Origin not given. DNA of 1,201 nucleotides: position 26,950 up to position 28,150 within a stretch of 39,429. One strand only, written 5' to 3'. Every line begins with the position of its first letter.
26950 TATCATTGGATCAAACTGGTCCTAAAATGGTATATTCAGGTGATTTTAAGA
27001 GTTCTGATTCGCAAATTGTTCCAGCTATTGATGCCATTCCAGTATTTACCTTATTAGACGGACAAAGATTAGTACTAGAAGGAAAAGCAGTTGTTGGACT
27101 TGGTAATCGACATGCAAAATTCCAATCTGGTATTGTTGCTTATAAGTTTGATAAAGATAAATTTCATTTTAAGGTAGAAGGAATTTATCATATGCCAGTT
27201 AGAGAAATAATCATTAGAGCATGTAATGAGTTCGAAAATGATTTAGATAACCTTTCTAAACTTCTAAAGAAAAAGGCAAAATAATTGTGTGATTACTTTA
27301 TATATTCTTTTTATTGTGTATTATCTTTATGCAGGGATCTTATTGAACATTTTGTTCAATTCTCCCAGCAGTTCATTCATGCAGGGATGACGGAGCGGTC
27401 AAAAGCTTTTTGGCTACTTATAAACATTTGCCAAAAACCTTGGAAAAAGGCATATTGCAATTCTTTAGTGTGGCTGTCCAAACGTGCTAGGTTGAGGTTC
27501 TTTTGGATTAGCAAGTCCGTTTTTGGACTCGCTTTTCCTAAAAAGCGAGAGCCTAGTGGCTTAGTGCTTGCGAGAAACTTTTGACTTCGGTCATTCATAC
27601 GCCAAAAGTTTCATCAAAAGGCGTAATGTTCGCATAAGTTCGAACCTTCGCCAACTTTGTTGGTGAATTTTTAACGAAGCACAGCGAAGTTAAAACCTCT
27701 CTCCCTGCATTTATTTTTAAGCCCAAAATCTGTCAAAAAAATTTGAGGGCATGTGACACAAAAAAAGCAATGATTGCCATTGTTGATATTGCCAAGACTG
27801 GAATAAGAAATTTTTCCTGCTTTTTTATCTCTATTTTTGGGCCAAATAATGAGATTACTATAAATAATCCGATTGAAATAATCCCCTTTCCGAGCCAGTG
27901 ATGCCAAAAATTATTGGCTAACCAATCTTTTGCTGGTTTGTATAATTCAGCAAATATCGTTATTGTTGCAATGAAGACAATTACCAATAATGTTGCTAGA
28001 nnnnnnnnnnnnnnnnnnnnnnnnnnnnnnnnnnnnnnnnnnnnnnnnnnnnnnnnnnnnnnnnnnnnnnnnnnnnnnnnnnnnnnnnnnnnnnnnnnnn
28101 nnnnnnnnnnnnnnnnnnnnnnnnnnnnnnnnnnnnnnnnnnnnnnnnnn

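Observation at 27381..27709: tRNA-Leu(GAG) gene stretched to 329 nt by three long structured insertions (D loop, anticodon loop, T arm)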

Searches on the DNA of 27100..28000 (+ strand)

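Call 4: search_rna_families(source=window, start=27100, end=28000, threshold=evalue, max_evalue=10, show_alignments=5)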
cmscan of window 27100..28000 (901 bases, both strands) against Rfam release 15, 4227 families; matches with E-value up to 10: 13.
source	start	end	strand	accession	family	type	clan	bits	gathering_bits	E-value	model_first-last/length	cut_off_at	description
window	27893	27938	+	RF00069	SNORD24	Gene; snRNA; snoRNA; CD-box;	-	20.4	41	1.5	1-76/76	no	Small nucleolar RNA SNORD24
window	27525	27614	-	RF01820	RsaE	Gene; sRNA;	-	20.2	79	1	1-112/112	no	RNA Staph. aureus E (RoxS)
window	27893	27920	+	RF01423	snoR117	Gene; snRNA; snoRNA; CD-box;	-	17.6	42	0.99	1-80/80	no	small nucleolar RNA snoR117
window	27759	27869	-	RF04339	Plastid-psbJ-3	Cis-reg;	CL00152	16.3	61.7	6.3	1-125/125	no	Plastid-psbJ-3 3UTR RNA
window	27686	27724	+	RF01101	TLS-PK6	Cis-reg;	-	15.2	44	4.7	1-40/40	no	Pseudoknot of tRNA-like structure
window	27325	27542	+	RF02834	VqmR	Gene; sRNA;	-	15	76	4.7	1-154/154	no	Vibrio RNA VqmR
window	27145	27199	-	RF00287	SNORD44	Gene; snRNA; snoRNA; CD-box;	CL00060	14.4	40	6.4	1-61/61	no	Small nucleolar RNA SNORD44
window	27347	27396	-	RF01977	HOTAIRM1_3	Gene; lncRNA;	-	14.2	37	0.98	1-59/59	no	HOX antisense intergenic RNA myeloid 1 conserved region 3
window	27304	27341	+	RF04333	Plastid-ycf3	Intron;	-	14.1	55.2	2.2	1-47/47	no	Plastid-ycf3 group II-D1 intron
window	27112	27127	+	RF02181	ST7-AS2_1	Gene; lncRNA;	-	13.6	80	5.8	57-72/72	no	ST7 antisense RNA 2 conserved region 1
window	27290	27391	-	RF00026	U6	Gene; snRNA; splicing;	CL00009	13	44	3.4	1-105/105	no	U6 spliceosomal RNA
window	27333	27366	-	RF02409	snoR125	Gene; snRNA; snoRNA; CD-box;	-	12.9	100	3.7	1-200/200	no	Small nucleolar RNA snoR125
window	27760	27885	-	RF01472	rli40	Gene; sRNA;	-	11.2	100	4.3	1-263/263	no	Listeria sRNA rli40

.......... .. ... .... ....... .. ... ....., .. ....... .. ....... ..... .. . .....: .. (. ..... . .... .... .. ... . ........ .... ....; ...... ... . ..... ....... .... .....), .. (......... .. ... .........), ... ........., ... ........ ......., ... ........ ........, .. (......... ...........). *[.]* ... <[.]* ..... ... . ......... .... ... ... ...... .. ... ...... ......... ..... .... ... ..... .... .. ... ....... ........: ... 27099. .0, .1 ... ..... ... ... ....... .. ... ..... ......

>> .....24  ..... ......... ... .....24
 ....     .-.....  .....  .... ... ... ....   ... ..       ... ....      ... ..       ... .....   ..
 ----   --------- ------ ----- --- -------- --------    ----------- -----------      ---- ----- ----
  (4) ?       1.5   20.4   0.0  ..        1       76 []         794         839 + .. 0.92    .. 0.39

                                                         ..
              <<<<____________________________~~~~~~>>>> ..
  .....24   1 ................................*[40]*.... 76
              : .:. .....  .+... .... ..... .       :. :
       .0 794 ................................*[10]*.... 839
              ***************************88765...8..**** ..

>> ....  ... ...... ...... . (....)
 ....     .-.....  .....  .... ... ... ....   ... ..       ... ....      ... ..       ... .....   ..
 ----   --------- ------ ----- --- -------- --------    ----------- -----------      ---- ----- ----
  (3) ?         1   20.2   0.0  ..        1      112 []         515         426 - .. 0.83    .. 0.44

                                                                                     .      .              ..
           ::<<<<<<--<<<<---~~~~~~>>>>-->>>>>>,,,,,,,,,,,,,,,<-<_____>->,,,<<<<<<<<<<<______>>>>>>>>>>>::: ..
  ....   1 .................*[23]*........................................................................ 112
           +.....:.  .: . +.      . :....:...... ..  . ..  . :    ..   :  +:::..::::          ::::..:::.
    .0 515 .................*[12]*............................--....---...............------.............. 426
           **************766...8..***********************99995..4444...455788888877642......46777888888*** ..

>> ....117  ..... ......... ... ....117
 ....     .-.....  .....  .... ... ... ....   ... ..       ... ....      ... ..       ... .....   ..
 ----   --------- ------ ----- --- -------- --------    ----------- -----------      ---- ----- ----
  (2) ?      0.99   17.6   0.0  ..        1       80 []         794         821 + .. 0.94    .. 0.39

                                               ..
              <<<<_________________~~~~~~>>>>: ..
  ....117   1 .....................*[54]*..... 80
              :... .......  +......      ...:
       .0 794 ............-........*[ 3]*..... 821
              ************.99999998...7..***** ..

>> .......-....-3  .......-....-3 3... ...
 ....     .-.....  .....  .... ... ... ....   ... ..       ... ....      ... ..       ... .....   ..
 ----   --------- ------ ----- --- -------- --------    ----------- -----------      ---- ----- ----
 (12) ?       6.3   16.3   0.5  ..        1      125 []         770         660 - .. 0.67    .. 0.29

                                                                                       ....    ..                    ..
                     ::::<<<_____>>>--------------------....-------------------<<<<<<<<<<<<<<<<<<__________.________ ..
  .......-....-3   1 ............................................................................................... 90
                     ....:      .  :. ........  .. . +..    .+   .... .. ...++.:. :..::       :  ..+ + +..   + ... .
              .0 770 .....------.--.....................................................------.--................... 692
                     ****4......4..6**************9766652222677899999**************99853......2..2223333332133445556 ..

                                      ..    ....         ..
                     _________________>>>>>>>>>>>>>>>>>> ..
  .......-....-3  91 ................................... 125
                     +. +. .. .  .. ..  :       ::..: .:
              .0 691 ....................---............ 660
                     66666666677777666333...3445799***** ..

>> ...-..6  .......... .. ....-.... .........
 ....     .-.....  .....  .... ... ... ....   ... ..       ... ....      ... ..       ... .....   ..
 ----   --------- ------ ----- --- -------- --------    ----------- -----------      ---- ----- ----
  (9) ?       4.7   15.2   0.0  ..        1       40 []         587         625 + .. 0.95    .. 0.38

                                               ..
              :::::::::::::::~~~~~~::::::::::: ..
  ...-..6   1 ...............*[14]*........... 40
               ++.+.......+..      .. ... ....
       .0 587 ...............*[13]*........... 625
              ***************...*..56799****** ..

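Call 73: build_rna_model(alignment_id=A2)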
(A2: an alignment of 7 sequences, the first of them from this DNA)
Model R1 built from alignment A2 (7 sequences, 88 columns); structure: RNAalifold consensus.
model positions 78; base pairs 10; branch points 0; effective number of sequences 5.11; information 0.726 bits per position. Calibrated on 0.2 Mb of random sequence (short: E-values are rough).
structure used (alignment columns):
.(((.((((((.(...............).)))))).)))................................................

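Call 75: search_with_rna_model(model_id=R1, sources=[window, L011, L013, L014, L015, L017, L018, L019, L020, L021, L022, L023, L024, L025, L026, L027, L028, L029, L030, L031, L032, L033, L034, L035, L036, L037, L038, L039, L040, L041, L042, L043, L044, L045, L046, L047, L048, L049, L050, L051, L052, L053, L054, L055, L056, L057, L058, L059, L060, L061, L062, L063, L064, L065, L066, L067, L068, L069, L070, L071, L072, L073, L074, L075, L076, L077, L078, L079, L080, L081, L082, L083, L084, L085, L086, L087, L088, L089, L090, L091, L092, L093, L094, L095, L100, L114], max_evalue=1, show_alignments=0)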
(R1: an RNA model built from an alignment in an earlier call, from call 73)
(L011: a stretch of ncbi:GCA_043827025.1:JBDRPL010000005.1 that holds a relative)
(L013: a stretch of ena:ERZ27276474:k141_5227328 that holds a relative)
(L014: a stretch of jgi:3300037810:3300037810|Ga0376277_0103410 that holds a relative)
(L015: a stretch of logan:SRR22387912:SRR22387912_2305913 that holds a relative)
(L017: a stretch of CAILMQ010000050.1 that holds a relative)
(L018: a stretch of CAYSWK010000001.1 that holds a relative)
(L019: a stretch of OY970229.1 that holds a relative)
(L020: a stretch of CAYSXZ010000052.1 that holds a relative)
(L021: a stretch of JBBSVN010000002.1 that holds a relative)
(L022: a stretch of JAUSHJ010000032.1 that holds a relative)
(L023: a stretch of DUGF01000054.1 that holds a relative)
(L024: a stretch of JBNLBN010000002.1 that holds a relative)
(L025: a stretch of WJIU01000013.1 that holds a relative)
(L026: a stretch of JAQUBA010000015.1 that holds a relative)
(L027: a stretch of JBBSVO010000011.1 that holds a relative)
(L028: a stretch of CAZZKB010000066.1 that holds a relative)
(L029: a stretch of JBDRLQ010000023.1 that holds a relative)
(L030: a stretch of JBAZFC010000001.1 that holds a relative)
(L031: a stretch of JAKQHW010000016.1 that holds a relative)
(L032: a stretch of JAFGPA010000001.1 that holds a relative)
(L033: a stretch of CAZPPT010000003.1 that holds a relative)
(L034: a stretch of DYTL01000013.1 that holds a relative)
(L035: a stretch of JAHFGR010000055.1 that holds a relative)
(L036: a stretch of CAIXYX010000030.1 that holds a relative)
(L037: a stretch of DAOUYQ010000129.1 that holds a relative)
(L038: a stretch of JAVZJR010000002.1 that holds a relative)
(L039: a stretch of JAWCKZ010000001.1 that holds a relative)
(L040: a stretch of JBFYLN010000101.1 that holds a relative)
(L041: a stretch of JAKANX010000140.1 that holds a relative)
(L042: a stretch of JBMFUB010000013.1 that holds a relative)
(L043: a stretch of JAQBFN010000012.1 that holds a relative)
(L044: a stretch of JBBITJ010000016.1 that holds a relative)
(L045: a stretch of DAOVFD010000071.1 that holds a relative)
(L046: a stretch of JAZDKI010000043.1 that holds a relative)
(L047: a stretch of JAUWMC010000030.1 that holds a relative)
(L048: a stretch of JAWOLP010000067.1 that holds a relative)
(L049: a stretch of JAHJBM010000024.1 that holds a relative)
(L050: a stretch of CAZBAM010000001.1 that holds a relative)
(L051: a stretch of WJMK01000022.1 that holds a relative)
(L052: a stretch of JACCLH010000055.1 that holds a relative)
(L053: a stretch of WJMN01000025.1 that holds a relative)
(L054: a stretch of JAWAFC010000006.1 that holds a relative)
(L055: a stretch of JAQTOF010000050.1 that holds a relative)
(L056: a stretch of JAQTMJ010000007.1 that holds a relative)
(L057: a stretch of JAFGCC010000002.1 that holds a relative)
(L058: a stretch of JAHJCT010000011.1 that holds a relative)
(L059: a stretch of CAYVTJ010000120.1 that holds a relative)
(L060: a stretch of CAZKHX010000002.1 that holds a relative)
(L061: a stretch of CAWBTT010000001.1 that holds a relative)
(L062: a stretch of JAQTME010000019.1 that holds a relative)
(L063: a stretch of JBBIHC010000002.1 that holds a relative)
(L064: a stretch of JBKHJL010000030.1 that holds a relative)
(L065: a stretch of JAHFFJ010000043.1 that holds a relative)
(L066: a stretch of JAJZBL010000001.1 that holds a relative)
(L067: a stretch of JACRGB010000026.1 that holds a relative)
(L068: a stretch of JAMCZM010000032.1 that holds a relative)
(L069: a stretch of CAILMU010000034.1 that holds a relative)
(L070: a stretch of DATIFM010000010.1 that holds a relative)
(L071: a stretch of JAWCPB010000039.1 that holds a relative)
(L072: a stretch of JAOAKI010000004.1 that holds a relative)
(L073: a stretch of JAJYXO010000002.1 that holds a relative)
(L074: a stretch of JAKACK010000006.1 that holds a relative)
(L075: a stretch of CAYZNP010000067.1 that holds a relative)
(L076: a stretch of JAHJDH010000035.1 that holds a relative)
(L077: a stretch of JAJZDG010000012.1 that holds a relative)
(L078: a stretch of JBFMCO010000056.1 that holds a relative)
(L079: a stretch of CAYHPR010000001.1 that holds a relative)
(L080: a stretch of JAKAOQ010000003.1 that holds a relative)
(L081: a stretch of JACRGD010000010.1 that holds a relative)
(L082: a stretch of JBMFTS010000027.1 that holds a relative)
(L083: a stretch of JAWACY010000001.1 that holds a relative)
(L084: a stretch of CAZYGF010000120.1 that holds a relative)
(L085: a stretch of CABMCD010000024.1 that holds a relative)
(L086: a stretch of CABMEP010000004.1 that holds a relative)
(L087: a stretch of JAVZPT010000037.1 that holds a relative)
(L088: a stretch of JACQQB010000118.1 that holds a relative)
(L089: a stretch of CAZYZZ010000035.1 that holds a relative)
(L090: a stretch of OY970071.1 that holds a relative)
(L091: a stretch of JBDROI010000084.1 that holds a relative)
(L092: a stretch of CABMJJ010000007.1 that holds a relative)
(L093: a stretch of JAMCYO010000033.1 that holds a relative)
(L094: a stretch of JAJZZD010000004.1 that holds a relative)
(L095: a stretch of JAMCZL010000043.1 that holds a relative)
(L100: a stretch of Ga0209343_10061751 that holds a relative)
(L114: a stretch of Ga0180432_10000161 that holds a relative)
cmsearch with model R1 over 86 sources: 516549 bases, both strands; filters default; matches with E-value up to 1: 23.
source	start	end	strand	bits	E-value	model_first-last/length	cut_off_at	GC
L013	1855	1931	+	83.1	4.6e-15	1-78/78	no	0.3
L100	1059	1139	+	81.3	1.1e-14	1-78/78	no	0.26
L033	3639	3715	+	75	2.6e-13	1-78/78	no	0.45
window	27403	27482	+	74.6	3.2e-13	1-78/78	no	0.35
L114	5299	5380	+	71.7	1.4e-12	1-78/78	no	0.5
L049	3237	3317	+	69.5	4e-12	1-78/78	no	0.38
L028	387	462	-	61.7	2e-10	1-78/78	no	0.33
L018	358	431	-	57.7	1.5e-09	1-78/78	no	0.49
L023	3765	3833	+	51.4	3.3e-08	1-78/78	no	0.33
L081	350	427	-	48.9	1.2e-07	1-78/78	no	0.36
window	27574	27637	+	37.1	4.1e-05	1-78/78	no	0.38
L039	3902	3973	+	27.5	0.005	1-78/78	no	0.42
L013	1752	1828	+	25.6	0.013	1-78/78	no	0.32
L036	3065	3134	+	25.5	0.013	1-78/78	no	0.41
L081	304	382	+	23.6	0.034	1-78/78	no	0.3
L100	1059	1097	-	19.3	0.3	1-39/78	no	0.26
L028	424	462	+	18.8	0.38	1-39/78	no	0.33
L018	393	431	+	18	0.57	1-39/78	no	0.44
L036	189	253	+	17.7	0.66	1-78/78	no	0.4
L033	634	669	-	17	0.93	2-38/78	no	0.33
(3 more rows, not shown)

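Call 79: search_with_rna_model(model_id=R1, source=window, start=27300, end=27760, max_evalue=10, filters=off, show_alignments=3)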
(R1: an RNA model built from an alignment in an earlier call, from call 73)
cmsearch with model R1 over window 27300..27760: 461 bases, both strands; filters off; matches with E-value up to 10: 12.
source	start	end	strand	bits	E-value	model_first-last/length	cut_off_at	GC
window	27403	27482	+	74.6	2.8e-16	1-78/78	no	0.35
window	27574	27637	+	37.1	3.7e-08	1-78/78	no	0.38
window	27403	27441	-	17.9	0.00053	1-39/78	no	0.31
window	27574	27612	-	14.9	0.0023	1-39/78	no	0.38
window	27669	27695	-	2.7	1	6-34/78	no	0.33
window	27501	27562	-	2.4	1.2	1-78/78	no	0.44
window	27520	27544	+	-0.1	4.3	5-35/78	no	0.32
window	27453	27471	-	-0.3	4.6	1-78/78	no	0.26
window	27709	27760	+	-1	6.7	1-78/78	no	0.31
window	27712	27744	-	-1.2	7.3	1-78/78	no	0.21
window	27341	27361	-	-1.5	8.3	1-78/78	no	0.19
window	27312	27332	-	-1.7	9.5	1-78/78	no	0.24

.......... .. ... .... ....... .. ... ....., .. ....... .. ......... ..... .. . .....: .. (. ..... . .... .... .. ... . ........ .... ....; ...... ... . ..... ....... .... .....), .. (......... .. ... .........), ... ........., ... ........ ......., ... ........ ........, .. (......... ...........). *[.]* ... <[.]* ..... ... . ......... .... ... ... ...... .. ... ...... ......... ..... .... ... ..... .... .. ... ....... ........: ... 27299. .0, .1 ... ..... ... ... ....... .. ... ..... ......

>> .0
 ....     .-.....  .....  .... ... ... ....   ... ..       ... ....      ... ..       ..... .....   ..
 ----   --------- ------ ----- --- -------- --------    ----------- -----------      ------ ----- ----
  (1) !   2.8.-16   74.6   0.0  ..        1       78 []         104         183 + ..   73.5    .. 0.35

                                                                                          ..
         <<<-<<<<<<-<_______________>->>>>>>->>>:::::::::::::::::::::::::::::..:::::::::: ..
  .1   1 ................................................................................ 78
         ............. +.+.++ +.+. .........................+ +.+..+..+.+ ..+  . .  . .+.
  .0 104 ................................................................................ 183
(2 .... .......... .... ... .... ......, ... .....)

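Call 88: search_with_rna_model(model_id=R1, sources=[window, L013, L018, L023, L028, L033, L049, L081, L100, L114, L039, L036], max_evalue=0.001, make_alignment=true)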
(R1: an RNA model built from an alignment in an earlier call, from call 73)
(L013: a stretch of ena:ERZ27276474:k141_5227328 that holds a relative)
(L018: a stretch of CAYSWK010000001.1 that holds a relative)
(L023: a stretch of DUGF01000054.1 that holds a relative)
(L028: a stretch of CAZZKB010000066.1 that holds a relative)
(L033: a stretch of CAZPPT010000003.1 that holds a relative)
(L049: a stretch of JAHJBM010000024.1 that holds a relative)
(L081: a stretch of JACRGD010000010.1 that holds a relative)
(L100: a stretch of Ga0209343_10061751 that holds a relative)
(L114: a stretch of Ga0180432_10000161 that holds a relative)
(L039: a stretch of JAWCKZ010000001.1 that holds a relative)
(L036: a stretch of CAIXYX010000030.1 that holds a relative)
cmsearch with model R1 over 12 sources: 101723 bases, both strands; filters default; matches with E-value up to 0.001: 12.
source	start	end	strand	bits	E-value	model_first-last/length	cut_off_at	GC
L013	1855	1931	+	83.1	9.1e-16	1-78/78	no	0.3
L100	1059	1139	+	81.3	2.3e-15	1-78/78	no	0.26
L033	3639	3715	+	75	5.1e-14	1-78/78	no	0.45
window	27403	27482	+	74.6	6.2e-14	1-78/78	no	0.35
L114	5299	5380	+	71.7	2.7e-13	1-78/78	no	0.5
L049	3237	3317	+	69.5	7.8e-13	1-78/78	no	0.38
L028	387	462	-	61.7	3.8e-11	1-78/78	no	0.33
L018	358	431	-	57.7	2.9e-10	1-78/78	no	0.49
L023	3765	3833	+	51.4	6.5e-09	1-78/78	no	0.33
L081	350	427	-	48.9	2.3e-08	1-78/78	no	0.36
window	27574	27637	+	37.1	8e-06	1-78/78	no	0.38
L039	3902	3973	+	27.5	0.00099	1-78/78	no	0.42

Alignment A3: 12 matches aligned to the model, 87 columns, each read 5' to 3' on its own strand. Consensus structure (alignment columns), stored with it:
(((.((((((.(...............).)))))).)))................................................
